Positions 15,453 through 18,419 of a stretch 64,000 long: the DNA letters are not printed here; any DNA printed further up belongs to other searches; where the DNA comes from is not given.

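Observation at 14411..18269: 888-aa fusion of an unknown N-domain, an MBL hydrolase, two cNMP-binding domains and a hemerythrin, co-oriented with a membrane-anchored SBP-fold protein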

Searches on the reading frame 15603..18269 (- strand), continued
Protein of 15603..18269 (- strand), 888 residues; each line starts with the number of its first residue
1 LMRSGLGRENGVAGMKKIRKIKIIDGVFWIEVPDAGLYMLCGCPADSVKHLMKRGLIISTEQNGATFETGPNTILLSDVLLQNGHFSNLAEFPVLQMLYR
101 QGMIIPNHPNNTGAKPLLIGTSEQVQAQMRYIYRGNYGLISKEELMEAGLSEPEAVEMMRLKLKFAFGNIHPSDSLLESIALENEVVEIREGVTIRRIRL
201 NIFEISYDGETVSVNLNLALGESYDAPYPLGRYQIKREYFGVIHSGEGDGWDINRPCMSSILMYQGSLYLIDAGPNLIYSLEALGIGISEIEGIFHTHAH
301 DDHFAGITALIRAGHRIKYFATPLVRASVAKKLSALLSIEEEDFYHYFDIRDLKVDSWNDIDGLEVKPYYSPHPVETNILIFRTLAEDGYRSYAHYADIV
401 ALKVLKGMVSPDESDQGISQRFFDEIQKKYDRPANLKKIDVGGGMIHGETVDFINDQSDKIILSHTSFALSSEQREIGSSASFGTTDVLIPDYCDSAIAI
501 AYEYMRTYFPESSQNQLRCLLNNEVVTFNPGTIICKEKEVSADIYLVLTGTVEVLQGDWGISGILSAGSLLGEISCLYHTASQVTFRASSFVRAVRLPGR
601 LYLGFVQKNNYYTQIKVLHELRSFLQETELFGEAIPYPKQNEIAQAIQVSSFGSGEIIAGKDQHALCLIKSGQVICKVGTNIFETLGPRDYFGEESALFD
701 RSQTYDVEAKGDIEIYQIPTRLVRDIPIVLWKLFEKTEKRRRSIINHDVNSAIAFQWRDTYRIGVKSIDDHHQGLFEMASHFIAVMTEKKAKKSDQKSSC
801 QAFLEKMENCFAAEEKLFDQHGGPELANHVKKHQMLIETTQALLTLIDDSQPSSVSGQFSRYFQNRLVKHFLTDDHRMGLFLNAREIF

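Call 19: search_solved_structures(query=A2, max_evalue=1)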
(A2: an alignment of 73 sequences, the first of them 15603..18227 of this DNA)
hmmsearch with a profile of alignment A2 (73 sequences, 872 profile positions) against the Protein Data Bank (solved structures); distinct sequences matched with E-value up to 1: 221 (the best 60 are shown).
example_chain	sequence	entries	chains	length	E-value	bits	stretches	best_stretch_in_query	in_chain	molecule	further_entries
5dyk_A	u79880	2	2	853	5.5e-29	103.8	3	494-712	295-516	CGMP-dependent protein kinase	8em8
4rz7_A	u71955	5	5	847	2.9e-28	101.4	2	458-710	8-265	cGMP-dependent protein kinase, putative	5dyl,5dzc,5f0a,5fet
5ezr_A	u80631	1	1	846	2.9e-28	101.4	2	458-710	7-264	cGMP-dependent protein kinase, putative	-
9p74_A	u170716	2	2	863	3.5e-28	101.2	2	458-710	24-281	cGMP-dependent protein kinase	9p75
4xpx_A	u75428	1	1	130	7.3e-22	80.3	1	741-866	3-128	Bacteriohemerythrin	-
4xpw_A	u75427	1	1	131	1e-21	79.8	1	740-866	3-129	Bacteriohemerythrin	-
4xq1_A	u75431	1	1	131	2.2e-21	78.7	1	740-866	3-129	Bacteriohemerythrin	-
4xpy_A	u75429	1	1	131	2.2e-21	78.7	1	740-866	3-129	Bacteriohemerythrin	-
2avk_A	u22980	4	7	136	3.1e-21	78.2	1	740-871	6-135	hemerythrin-like domain protein DcrH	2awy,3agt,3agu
2awc_A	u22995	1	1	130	8.3e-21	76.8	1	742-871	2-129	hemerythrin-like domain protein DcrH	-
3whn_A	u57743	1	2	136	3.6e-20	74.7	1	740-871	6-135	Hemerythrin-like domain protein DcrH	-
3waq_A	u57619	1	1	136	5e-20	74.2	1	740-871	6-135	Hemerythrin-like domain protein DcrH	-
1a7d_A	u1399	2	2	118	1.7e-12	49.3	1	741-863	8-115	MYOHEMERYTHRIN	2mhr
1a7e_A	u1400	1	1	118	1.3e-11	46.4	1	741-863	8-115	MYOHEMERYTHRIN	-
3shr_A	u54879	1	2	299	7.2e-11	43.9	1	512-710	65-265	cGMP-dependent protein kinase 1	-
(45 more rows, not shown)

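Call 28: predict_structure(alignment_id=A2)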
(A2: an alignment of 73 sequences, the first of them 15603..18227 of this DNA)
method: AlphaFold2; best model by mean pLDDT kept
length: 874 residues; sequences in the alignment: 73
mean_pLDDT: 88.4   pTM: 0.84
mean pLDDT of the five models: 88.4, 87.7, 87.1, 83.2, 76.2
residues with pLDDT >= 90: 472; 70-90: 367; 50-70: 30; < 50: 5
segments of 3 or more residues with pLDDT < 50: 734-738
pLDDT, mean of each block of 10 residues (from residue 1): 91 96 95 91 92 93 86 85 87 88 91 91 93 92 90 86 88 93 93 97 86 87 93 85 90 93 90 92 86 86 95 94 83 93 96 94 96 96 93 85 86 94 87 88 95 88 91 92 86 91 93 94 93 91 66 89 91 92 95 93 89 80 86 93 73 94 83 92 77 92 91 85 76 55 77 91 90 83 92 94 89 87 87 72 78 81 82 85
secondary structure, 60 per line:
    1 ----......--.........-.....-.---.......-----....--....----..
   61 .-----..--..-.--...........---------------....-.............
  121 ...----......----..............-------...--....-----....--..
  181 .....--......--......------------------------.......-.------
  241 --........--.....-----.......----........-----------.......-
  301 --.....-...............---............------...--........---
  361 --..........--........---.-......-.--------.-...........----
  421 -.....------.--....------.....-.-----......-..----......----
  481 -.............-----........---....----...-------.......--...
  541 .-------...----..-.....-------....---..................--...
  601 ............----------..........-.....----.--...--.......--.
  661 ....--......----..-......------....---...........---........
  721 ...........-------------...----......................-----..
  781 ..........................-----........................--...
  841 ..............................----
elements in order (helices of 4 or more, strands of 3 or more residues): E5-10 E13-18 E23-27 H33-39 E45-48 E51-54 E59-61 H77-87 E103-106 H108-123 H128-133 H138-151 E164-167 E173-176 E179-185 E188-193 E196-201 E226-232 E243-250 E253-257 H263-269 E277-281 H293-299 E303-307 H309-323 H327-333 E334-338 E345-347 E350-357 E363-372 E375-382 H388-393 H406-416 E422-426 H436-439 E446-450 H458-463 E471-476 H482-494 H500-507 E511-514 E519-521 E529-535 E538-541 E549-551 H559-563 E571-574 E578-584 H585-595 H598-612 H623-632 E634-638 E651-657 E660-664 E667-672 H680-685 E692-695 E699-705 H706-709 H713-731 H752-773 H779-806 H812-835 H838-870

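Call 31: fold_search(model_id=the predicted structure, library=pdb)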
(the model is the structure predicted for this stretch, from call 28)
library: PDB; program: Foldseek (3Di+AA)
matches with E <= 10: 1049; with E <= 0.001: 597
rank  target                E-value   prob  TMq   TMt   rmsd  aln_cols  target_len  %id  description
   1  5kbf_A                4.8e-16  1.00  0.21  0.53   7.0       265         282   15  cAMP bound PfPKA-R (141-441) (released 2016-10-12)
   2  6rsx                  6.5e-16  1.00  0.18  0.46   8.4       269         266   19  Regulatory Subunit of cAMP-dependant Protein Kinase A from Euglena gracilis at 1.6 A resolution (released 2020-10-28)
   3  1ne4                  2.5e-15  1.00  0.18  0.49   9.4       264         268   18  Crystal Structure of Rp-cAMP Binding R1a Subunit of cAMP-dependent Protein Kinase (released 2004-01-13)
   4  5j3u                  2.6e-15  1.00  0.16  0.46  12.6       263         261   16  Co-crystal structure of the regulatory domain of Toxoplasma gondii PKA with cAMP (released 2016-04-20)
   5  3of1                  7.4e-15  1.00  0.19  0.52   7.9       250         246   20  Crystal Structure of Bcy1, the Yeast Regulatory Subunit of PKA (released 2010-12-01)
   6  4jv4                  1.2e-14  1.00  0.18  0.49   8.7       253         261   18  Crystal Structure of RIalpha(91-379) bound to HE33, a N6 di-propyl substituted cAMP analog (released 2013-09-18)
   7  1rl3_B                1.6e-14  1.00  0.17  0.46   9.9       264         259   18  Crystal structure of cAMP-free R1a subunit of PKA (released 2004-07-06)
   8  3shr_A                1.9e-14  1.00  0.13  0.37  20.5       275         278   18  Crystal Structure of cGMP-dependent Protein Kinase Reveals Novel Site of Interchain Communication (released 2011-09-21)
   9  4x6r_B                2.3e-14  1.00  0.12  0.34  18.9       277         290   17  An Isoform-specific Myristylation Switch Targets RIIb PKA Holoenzymes to Membranes (released 2015-07-22)
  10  2qcs_B                2.4e-14  1.00  0.13  0.33  19.3       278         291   18  A complex structure between the Catalytic and Regulatory subunit of Protein Kinase A that represents the inhibited sta (released 2007-11-06)
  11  6h4g_A                2.7e-14  1.00  0.20  0.48   7.7       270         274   16  Regulatory subunit of a cAMP-independent protein kinase A from Trypanosoma brucei: E311A, T318R, V319A mutant bound to (released 2019-08-14)
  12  6byr_B                2.7e-14  1.00  0.13  0.35  19.6       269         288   17  Structures of the PKA RI alpha holoenzyme with the FLHCC driver J-PKAc alpha or native PKAc alpha (released 2019-04-03)
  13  6h4g_B                3.0e-14  1.00  0.20  0.49   7.7       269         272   16  Regulatory subunit of a cAMP-independent protein kinase A from Trypanosoma brucei: E311A, T318R, V319A mutant bound to (released 2019-08-14)
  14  6no7_B                3.3e-14  1.00  0.12  0.36  21.0       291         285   16  Crystal Structure of the full-length wild-type PKA RIa Holoenzyme (released 2019-07-24)
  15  4z07_A                3.5e-14  1.00  0.13  0.43  18.7       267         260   19  Co-crystal structure of the tandem CNB (CNB-A/B) domains of human PKG I beta with cGMP (released 2016-04-13)
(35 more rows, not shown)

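Call 68: search_protein_families(library=padloc, proteins=[window:15603-18227:-], max_evalue=0.01)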
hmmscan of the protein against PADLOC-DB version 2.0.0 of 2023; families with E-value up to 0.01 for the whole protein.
window:15603-18227:- (874 aa): 4 families
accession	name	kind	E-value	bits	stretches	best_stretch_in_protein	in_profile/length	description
PDLC00734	PycC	-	5.5e-06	23.7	1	501-576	23-99/374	Pycsar cyclase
PDLC00731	Effector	-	7.7e-05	19.8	1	509-567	40-97/306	TIR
PDLC00730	Effector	-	0.00044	17.6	1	508-598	55-146/299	TIR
PDLC02371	PycTIR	-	0.00051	17.5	1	510-566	38-93/288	-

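Call 80: fold_search(model_id=the predicted structure, library=viral)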
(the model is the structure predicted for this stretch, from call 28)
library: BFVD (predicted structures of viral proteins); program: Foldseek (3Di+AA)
matches with E <= 10: 365; with E <= 0.001: 6
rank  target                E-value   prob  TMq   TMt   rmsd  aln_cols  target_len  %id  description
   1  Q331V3                3.5e-05  1.00  0.13  0.45   6.8       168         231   20  (no name in the UniProt tables at hand)
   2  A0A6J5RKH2            4.8e-05  1.00  0.13  0.47   8.2       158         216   19  Crp cAMP-binding proteins - catabolite gene activator and regulatory subunit of cAMP-dependent protein kinases [uncultured Caudovirales pha…
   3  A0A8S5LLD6            1.5e-04  1.00  0.19  0.33  14.0       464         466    9  Putative exonuclease [Siphoviridae sp. ctKcB20]
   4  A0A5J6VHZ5            2.6e-04  1.00  0.11  0.13  10.2       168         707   14  STAS domain-containing protein [Megaviridae environmental sample]
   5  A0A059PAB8            5.1e-04  1.00  0.14  0.50   5.3       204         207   11  Putative hydrolase [Leuconostoc phage LN03]
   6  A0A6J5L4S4            9.5e-04  0.99  0.07  0.28  14.2       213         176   11  Uncharacterized protein [uncultured Caudovirales phage]
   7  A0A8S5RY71            2.0e-03  0.99  0.11  0.42   7.3       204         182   11  Pyrroloquinoline [Siphoviridae sp. ctEJG5]
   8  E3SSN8                2.2e-03  0.90  0.07  0.23  17.6       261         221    6  Uncharacterized protein [Prochlorococcus phage P-HM2]
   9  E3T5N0                3.5e-03  1.00  0.17  0.49   6.5       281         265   14  Putative metal-dependent hydrolase [Cafeteria roenbergensis virus (strain BV-PW1)]
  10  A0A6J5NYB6            5.0e-03  0.82  0.07  0.21  14.8       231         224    9  Uncharacterized protein [uncultured Caudovirales phage]
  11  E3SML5                5.8e-03  0.84  0.07  0.22  15.9       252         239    8  Uncharacterized protein [Prochlorococcus phage P-HM1]
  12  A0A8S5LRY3            1.1e-02  0.18  0.07  0.11  28.9       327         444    8  Uncharacterized protein [Siphoviridae sp. ctzMZ8]
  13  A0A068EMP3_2          1.3e-02  0.51  0.11  0.09  21.9       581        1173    7  Putative tail protein [Bacillus phage CP-51]
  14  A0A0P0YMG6            2.6e-02  0.41  0.07  0.22  15.6       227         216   15  (no name in the UniProt tables at hand)
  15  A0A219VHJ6            3.7e-02  0.99  0.07  0.33   5.5        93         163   12  Hydrolase [Leuconostoc phage CHB]
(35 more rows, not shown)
